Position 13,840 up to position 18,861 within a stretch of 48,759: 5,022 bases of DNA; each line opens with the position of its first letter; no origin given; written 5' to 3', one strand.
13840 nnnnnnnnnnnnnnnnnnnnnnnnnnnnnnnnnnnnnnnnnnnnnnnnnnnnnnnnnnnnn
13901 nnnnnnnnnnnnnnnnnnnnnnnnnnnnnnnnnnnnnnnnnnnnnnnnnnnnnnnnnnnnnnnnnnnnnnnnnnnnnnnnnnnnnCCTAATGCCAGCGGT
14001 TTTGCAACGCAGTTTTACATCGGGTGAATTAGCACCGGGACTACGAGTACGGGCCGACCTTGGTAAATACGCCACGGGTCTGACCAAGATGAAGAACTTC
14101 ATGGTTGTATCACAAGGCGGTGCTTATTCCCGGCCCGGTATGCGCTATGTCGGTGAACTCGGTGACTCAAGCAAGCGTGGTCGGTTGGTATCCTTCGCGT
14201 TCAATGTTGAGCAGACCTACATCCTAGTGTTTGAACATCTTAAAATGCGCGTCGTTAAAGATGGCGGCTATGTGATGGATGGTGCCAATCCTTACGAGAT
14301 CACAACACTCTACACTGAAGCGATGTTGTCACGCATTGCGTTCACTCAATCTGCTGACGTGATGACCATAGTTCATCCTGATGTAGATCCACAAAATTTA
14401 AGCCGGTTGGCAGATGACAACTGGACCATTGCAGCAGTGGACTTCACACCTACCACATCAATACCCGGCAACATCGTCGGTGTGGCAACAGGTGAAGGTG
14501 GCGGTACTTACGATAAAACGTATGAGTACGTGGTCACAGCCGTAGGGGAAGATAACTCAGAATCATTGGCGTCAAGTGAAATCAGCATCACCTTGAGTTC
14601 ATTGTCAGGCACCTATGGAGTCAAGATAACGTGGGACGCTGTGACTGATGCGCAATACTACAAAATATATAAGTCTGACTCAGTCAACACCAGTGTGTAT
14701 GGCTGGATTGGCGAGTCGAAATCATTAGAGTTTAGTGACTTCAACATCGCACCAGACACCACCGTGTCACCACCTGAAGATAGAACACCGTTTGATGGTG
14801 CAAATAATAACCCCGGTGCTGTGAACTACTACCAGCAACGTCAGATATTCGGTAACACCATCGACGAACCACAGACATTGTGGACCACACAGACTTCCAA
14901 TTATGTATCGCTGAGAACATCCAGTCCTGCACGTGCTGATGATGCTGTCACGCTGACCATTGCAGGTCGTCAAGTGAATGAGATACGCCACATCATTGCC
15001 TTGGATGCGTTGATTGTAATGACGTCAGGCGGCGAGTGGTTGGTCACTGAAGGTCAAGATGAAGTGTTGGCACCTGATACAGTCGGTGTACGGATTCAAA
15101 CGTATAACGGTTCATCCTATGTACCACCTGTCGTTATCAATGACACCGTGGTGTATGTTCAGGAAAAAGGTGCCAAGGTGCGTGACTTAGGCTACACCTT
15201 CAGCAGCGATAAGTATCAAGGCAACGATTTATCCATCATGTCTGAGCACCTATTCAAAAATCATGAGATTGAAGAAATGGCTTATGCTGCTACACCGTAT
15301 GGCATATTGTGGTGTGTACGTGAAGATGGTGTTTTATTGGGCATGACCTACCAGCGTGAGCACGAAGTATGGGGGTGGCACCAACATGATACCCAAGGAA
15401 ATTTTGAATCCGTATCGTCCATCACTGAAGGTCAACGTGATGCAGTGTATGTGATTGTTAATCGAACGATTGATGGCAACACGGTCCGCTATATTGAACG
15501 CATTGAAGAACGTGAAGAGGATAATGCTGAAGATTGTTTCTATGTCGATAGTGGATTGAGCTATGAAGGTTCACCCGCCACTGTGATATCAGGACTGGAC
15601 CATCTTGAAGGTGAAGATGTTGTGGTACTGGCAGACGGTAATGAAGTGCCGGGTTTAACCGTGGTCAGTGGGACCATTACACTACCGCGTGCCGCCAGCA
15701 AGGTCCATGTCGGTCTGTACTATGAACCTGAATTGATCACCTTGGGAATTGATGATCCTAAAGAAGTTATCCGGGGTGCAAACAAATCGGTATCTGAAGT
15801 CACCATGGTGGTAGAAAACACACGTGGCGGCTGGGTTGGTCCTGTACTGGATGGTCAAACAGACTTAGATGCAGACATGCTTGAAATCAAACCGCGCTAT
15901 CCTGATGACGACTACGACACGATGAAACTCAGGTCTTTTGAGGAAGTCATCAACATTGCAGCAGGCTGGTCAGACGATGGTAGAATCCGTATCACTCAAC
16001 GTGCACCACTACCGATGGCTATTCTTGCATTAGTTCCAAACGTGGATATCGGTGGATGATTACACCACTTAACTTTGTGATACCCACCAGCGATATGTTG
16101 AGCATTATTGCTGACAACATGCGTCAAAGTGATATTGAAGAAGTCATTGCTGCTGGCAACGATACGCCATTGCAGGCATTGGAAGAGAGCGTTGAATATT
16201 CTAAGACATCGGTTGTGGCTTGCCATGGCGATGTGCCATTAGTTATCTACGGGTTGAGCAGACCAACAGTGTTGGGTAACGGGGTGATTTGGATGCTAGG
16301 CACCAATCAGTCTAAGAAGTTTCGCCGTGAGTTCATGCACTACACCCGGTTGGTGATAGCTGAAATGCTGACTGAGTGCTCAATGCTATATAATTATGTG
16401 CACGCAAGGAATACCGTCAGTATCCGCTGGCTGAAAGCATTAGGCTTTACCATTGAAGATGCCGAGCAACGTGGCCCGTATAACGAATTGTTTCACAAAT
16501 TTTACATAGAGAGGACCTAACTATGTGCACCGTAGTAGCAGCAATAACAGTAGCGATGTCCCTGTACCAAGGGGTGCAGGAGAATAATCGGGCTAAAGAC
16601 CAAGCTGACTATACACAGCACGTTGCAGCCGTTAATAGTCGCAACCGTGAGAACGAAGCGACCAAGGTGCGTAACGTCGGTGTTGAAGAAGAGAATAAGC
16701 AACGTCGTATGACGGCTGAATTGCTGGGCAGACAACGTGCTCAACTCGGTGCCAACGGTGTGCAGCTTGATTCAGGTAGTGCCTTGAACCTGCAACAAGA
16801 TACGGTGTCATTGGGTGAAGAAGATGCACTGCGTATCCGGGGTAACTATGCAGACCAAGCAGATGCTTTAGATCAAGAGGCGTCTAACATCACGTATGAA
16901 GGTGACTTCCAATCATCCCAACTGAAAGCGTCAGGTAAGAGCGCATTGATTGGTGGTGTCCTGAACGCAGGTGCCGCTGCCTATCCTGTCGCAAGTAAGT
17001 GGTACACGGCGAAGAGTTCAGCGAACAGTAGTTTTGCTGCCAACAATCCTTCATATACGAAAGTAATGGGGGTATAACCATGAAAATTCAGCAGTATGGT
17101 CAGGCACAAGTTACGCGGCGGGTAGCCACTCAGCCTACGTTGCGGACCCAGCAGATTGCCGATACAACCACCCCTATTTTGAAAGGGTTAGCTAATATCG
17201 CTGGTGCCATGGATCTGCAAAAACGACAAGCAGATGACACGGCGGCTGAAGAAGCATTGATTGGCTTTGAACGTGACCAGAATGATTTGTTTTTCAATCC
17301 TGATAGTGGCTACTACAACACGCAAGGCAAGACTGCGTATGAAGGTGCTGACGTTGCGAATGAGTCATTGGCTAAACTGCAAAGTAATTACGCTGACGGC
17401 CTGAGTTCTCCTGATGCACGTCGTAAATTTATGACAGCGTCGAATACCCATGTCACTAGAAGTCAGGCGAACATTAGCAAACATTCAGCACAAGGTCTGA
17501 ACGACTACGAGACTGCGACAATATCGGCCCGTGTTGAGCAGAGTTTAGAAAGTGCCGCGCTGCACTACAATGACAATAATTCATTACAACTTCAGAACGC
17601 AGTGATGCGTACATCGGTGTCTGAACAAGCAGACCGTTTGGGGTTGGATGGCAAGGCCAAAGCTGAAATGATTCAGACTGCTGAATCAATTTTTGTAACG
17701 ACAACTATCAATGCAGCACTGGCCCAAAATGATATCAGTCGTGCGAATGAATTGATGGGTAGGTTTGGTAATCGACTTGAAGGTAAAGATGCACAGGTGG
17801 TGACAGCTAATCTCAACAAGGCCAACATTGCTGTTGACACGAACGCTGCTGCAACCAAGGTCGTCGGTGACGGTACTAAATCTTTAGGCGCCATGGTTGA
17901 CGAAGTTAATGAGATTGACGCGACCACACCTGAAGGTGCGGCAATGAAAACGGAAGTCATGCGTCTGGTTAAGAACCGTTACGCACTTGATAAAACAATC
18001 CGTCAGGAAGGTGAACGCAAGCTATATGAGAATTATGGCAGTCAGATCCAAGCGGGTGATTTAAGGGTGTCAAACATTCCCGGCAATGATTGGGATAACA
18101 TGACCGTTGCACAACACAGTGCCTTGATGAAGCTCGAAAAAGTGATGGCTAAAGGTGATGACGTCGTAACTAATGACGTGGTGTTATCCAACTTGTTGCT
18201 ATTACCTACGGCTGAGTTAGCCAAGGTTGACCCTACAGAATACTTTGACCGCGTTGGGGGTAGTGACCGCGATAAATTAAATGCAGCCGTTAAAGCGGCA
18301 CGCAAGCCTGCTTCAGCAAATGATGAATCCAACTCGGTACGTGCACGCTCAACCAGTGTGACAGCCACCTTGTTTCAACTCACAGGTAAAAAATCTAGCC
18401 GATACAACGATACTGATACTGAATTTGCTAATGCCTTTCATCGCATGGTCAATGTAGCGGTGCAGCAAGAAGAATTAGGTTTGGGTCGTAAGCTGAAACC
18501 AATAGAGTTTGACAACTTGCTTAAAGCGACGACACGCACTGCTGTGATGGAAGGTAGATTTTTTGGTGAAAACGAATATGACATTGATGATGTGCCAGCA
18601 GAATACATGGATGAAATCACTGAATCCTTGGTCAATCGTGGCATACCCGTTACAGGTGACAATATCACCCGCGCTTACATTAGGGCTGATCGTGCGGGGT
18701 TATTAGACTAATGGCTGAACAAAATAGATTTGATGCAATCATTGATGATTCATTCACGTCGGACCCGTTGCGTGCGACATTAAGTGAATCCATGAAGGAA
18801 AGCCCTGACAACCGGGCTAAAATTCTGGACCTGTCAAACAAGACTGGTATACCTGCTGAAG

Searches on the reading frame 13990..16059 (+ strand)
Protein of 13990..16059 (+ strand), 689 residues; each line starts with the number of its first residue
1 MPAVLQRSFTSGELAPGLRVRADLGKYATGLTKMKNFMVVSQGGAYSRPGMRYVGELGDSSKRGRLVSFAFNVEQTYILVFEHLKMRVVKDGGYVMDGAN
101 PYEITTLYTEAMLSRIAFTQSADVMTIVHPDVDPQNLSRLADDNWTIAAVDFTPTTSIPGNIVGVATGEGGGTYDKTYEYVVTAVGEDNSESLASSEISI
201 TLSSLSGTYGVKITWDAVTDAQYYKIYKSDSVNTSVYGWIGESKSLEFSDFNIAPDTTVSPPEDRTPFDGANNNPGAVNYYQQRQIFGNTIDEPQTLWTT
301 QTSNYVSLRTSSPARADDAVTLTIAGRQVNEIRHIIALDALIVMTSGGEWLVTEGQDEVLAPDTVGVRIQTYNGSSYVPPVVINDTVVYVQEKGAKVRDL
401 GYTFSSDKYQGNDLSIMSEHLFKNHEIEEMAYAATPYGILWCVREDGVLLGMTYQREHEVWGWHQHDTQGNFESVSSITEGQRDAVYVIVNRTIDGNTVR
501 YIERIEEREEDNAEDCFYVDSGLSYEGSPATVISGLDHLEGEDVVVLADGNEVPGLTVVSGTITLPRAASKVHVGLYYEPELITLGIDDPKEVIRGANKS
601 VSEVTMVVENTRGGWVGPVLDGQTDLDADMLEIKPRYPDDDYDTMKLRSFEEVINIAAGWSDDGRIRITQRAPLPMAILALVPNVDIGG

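Call 50: search_protein_families(library=phrogs, proteins=[window:13990-16059:+], max_evalue=0.00001)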
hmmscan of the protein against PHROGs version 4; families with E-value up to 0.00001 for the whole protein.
window:13990-16059:+ (689 aa): 4 families
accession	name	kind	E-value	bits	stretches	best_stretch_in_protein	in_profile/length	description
phrog_376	-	tail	5.6e-209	697.1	1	3-689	5-711/712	tail protein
phrog_15566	-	tail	2e-125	420.4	2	268-531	41-304/552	tail protein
phrog_30010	-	unknown function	3e-46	159.3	1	395-528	189-322/517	-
phrog_20269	-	unknown function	2e-45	156.4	1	2-152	3-155/374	-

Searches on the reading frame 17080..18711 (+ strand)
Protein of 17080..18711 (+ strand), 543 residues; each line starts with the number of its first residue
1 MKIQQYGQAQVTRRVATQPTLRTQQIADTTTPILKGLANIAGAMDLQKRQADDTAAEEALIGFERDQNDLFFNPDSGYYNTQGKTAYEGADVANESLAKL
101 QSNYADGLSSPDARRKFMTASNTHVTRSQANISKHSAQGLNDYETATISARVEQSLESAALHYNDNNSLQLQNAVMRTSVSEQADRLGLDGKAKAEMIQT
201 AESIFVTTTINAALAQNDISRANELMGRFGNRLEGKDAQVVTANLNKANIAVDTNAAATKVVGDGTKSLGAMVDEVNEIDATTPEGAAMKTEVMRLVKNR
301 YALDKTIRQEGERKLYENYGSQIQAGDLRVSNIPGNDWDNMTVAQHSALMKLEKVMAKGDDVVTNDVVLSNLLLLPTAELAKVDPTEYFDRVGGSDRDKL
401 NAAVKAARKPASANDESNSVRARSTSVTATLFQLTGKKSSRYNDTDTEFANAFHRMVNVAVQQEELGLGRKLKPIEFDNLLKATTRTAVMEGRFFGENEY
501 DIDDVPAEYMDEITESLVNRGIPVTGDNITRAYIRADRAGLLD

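Call 50: search_protein_families(library=phrogs, proteins=[window:17080-18711:+], max_evalue=0.00001)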
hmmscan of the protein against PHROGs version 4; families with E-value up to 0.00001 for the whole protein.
window:17080-18711:+ (543 aa): 3 families
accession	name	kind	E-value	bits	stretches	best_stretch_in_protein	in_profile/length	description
phrog_10475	-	lysis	2.5e-29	103.4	2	4-266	5-280/700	endolysin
phrog_1044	-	lysis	6.1e-19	68.7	1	5-229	6-230/900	endolysin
phrog_19141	-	unknown function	1e-06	29.1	1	38-175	39-176/479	-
